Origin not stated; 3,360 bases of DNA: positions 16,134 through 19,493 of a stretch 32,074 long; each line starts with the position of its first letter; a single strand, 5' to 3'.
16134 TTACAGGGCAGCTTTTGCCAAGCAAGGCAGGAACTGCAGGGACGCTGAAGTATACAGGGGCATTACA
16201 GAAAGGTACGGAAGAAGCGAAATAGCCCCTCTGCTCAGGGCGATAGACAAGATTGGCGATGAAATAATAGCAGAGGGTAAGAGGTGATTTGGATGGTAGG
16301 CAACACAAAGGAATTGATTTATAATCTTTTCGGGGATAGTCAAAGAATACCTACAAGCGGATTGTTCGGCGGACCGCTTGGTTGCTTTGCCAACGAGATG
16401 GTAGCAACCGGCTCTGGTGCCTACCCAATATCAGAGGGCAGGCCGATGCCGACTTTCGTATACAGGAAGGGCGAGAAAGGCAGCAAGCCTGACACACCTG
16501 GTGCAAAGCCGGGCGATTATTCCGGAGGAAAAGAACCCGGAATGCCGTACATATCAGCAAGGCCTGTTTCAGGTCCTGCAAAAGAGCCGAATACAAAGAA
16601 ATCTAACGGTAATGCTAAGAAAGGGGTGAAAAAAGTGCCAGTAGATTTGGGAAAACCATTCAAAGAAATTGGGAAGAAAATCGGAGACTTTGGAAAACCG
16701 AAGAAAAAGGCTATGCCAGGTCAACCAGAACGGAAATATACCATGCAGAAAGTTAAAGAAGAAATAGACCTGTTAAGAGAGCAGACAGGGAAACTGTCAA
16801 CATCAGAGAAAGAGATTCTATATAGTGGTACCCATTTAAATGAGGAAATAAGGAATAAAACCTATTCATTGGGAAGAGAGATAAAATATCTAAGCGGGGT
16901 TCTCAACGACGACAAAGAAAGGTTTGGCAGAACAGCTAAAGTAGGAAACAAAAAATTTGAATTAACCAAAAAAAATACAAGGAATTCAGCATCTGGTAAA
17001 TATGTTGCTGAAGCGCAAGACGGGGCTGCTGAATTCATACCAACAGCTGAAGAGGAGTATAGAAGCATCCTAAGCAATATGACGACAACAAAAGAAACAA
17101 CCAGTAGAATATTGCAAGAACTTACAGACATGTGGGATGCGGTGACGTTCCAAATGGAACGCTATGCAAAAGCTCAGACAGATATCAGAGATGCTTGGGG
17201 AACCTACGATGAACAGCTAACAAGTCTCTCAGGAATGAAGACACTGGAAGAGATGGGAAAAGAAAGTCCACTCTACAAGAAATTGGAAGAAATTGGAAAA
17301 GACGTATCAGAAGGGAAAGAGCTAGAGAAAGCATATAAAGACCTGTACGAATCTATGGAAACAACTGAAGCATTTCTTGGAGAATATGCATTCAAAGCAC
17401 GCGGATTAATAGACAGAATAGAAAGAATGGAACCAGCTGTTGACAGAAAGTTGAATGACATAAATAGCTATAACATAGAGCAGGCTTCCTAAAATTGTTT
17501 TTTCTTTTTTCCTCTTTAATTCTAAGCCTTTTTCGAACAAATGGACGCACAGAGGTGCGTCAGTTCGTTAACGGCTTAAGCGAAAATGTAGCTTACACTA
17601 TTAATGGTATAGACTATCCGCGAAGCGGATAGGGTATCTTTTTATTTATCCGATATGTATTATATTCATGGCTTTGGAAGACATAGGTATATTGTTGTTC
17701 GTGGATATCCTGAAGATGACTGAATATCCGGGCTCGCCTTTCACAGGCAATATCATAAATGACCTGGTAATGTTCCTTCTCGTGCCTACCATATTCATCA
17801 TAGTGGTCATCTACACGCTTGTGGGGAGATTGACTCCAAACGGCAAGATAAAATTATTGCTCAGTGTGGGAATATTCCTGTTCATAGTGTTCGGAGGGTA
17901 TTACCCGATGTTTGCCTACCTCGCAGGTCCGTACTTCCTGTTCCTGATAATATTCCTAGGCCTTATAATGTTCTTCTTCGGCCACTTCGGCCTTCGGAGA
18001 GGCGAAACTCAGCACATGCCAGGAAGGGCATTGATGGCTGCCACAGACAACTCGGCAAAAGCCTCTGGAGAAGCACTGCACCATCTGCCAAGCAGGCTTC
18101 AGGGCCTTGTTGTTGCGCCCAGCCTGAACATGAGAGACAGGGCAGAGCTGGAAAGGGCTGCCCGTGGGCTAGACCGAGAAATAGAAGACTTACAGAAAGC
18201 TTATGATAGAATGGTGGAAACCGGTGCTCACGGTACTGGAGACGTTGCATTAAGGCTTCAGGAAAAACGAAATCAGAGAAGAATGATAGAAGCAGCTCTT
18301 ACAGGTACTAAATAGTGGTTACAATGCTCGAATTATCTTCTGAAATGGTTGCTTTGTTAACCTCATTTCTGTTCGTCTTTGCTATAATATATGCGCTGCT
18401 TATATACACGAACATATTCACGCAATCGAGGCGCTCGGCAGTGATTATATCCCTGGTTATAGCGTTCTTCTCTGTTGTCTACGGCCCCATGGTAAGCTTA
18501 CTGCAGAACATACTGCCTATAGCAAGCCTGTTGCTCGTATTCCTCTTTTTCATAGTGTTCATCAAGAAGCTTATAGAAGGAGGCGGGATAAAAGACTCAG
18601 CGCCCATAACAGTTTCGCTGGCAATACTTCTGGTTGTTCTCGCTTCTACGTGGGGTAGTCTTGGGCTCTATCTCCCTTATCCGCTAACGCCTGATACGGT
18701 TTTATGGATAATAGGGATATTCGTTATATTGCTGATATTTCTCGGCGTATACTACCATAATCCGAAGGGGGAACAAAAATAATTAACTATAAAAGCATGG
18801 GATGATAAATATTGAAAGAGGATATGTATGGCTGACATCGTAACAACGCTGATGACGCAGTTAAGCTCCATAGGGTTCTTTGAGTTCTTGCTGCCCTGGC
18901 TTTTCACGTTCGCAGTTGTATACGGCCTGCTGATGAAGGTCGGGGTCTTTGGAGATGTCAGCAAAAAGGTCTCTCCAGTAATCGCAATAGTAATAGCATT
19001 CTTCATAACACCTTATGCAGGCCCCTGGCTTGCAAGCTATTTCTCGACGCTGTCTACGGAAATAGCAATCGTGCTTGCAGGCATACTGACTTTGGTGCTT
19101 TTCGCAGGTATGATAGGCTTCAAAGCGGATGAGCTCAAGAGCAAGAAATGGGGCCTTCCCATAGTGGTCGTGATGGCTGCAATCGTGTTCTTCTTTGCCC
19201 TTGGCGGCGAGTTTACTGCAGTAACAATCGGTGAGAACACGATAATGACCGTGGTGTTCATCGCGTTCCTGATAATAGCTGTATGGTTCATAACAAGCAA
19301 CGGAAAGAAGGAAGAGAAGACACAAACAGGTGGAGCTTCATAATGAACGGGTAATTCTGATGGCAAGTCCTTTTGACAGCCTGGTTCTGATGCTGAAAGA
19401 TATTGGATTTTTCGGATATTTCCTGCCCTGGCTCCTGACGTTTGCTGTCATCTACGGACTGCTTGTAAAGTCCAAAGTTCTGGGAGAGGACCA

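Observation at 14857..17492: Three consecutive orphan proteins share an N-terminal (L/I)xxxLFG motif, a possible targeting or processing signal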

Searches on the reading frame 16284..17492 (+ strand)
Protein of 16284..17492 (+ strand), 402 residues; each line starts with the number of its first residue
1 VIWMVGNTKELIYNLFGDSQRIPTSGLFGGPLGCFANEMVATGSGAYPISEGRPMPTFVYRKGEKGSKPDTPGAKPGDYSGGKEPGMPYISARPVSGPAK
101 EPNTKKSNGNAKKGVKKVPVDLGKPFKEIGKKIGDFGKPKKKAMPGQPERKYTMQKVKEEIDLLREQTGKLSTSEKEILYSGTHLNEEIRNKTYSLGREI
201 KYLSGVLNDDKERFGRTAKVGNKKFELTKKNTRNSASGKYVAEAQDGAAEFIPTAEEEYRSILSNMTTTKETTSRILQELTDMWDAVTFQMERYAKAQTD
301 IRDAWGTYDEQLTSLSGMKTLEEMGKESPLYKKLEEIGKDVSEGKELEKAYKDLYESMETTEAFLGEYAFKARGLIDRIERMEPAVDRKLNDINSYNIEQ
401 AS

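Call 4: search_protein_families(library=pfam, proteins=[window:16284-17492:+], max_evalue=0.1)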
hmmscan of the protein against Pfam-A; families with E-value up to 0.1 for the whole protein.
window:16284-17492:+ (402 aa): 3 families
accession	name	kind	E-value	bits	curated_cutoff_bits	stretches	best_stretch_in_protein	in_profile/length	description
PF00435.27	Spectrin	-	0.0011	19.9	29.9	0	335-395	27-87/105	Spectrin repeat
PF06103.16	DUF948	-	0.0023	18.5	37.2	0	152-196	26-70/89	Bacterial protein of unknown function (DUF948)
PF14932.11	HAUS-augmin3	-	0.091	12.7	29.4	0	327-400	29-110/260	HAUS augmin-like complex subunit 3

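Call 7: search_protein_families(library=ncbifam, proteins=[window:16284-17492:+], max_evalue=0.1)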
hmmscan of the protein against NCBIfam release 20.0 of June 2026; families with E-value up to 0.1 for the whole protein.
window:16284-17492:+ (402 aa): 1 family
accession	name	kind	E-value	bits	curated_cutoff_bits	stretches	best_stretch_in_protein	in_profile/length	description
NF045650.1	CD1247_Nterm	equivalog_domain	0.018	15.7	30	0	266-315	15-65/70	CD1247 N-terminal domain-containing protein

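Call 14: find_homologous_proteins(query=window:16284-17492:+, max_evalue=0.01)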
Query window:16284-17492:+ (402 aa): 1 proteins with E <= 0.01 among 4038 candidates.
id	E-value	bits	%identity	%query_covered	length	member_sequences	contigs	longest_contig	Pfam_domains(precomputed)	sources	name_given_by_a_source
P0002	1.2e-260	882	100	99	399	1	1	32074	-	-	-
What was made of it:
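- Checked: Third ORF: starts at ATG 16293, preceded by AGGTGAT, giving 399 aa (call 14).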

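Call 24: search_protein_families(library=phrogs, proteins=[window:16293-17492:+], max_evalue=0.1)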
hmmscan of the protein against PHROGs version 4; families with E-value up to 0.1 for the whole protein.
window:16293-17492:+ (399 aa): 2 families
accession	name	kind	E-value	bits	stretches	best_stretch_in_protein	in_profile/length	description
phrog_3590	-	unknown function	0.011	16.2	1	138-369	106-271/481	-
phrog_9583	-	unknown function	0.081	14.5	1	317-394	29-108/113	-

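Call 54: find_related_loci(query=window:16293-17492:+, collection=viral_contigs, flank=8000)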
Query window:16293-17492:+ (399 aa) in viral_contigs; peptide patterns used: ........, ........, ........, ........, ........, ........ (x = any residue, [..] = any of these).
9 stretches matched a pattern, but none encodes a relative of the query by tblastn (E <= 1e-3).
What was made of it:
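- Tried and rejected: The viral-contig scan with ORF399 and the PHROGs search both found nothing (calls 54, 24).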

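Call 65: search_protein_families(library=padloc, proteins=[window:16293-17492:+], max_evalue=0.01)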
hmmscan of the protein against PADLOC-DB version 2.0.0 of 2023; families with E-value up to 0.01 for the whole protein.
window:16293-17492:+ (399 aa): 0 families

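Call 72: search_solved_structures(query=window:16293-17492:+, max_evalue=1, show_alignments=2)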
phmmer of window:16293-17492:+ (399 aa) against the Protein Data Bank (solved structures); distinct sequences matched with E-value up to 1: 1.
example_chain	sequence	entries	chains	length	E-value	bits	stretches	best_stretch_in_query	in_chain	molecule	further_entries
3u1c_A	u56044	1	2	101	0.083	15.5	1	219-299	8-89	Tropomyosin alpha-1 chain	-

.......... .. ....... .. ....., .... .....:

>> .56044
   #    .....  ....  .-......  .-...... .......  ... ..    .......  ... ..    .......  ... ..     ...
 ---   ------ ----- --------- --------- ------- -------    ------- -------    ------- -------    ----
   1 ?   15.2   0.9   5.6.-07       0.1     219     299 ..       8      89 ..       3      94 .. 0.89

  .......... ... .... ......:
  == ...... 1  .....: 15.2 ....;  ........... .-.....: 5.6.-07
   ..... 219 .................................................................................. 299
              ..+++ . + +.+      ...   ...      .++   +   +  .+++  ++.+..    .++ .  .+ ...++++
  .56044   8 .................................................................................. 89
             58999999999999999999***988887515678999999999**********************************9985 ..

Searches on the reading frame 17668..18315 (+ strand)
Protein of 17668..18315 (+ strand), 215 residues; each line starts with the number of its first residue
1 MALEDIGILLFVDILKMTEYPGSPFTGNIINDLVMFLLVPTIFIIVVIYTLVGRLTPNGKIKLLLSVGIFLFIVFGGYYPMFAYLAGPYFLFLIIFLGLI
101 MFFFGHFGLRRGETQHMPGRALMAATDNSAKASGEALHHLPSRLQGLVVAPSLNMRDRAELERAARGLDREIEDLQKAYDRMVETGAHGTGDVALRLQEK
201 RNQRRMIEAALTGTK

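Call 4: search_protein_families(library=pfam, proteins=[window:17668-18315:+], max_evalue=0.1)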
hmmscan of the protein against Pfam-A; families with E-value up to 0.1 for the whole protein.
window:17668-18315:+ (215 aa): 3 families
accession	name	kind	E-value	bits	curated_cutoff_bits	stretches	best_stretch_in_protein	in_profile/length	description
PF25587.1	Rv2743c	-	0.016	15.3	27.7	1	116-193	131-208/237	Rv2743c family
PF00487.30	FA_desaturase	-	0.045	14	29.7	1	42-117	104-195/253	Fatty acid desaturase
PF01040.23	UbiA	-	0.061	13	34.2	1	30-107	87-158/250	UbiA prenyltransferase family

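Call 7: search_protein_families(library=ncbifam, proteins=[window:17668-18315:+], max_evalue=0.1)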
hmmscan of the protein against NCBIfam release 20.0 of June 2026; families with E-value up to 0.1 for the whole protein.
window:17668-18315:+ (215 aa): 1 family
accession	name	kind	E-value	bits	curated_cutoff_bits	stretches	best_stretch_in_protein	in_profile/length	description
NF047839.1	PspM_Rv2743c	equivalog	0.0052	16.7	80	1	120-209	119-206/220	phage shock envelope stress response protein PspM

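Call 24: search_protein_families(library=phrogs, proteins=[window:17668-18315:+], max_evalue=0.1)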
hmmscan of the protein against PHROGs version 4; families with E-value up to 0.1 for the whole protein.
window:17668-18315:+ (215 aa): 0 families

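Call 65: search_protein_families(library=padloc, proteins=[window:17668-18315:+], max_evalue=0.01)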
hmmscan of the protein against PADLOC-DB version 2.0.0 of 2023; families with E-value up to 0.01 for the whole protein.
window:17668-18315:+ (215 aa): 0 families

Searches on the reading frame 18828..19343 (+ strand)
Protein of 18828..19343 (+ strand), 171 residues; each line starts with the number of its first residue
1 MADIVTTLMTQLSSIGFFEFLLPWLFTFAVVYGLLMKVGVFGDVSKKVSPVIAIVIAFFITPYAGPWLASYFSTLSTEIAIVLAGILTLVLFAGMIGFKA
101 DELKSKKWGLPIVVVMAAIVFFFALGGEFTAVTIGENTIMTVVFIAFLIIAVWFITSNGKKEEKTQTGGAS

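Call 4: search_protein_families(library=pfam, proteins=[window:18828-19343:+], max_evalue=0.1)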
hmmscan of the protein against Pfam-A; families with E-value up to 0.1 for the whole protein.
window:18828-19343:+ (171 aa): 1 family
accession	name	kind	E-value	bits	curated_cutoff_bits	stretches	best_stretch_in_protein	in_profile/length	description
PF09843.14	DUF2070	-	0.008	15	30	1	6-162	32-182/561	Predicted membrane protein (DUF2070)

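Call 7: search_protein_families(library=ncbifam, proteins=[window:18828-19343:+], max_evalue=0.1)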
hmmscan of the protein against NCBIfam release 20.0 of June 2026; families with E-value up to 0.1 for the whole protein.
window:18828-19343:+ (171 aa): 0 families

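Call 24: search_protein_families(library=phrogs, proteins=[window:18828-19343:+], max_evalue=0.1)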
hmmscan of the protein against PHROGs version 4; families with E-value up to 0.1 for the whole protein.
window:18828-19343:+ (171 aa): 1 family
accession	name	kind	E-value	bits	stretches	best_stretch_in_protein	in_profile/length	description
phrog_9987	-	lysis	0.029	15.4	1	99-147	2-46/69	holin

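Call 65: search_protein_families(library=padloc, proteins=[window:18828-19343:+], max_evalue=0.01)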
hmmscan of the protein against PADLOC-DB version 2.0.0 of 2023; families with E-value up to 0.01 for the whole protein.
window:18828-19343:+ (171 aa): 0 families
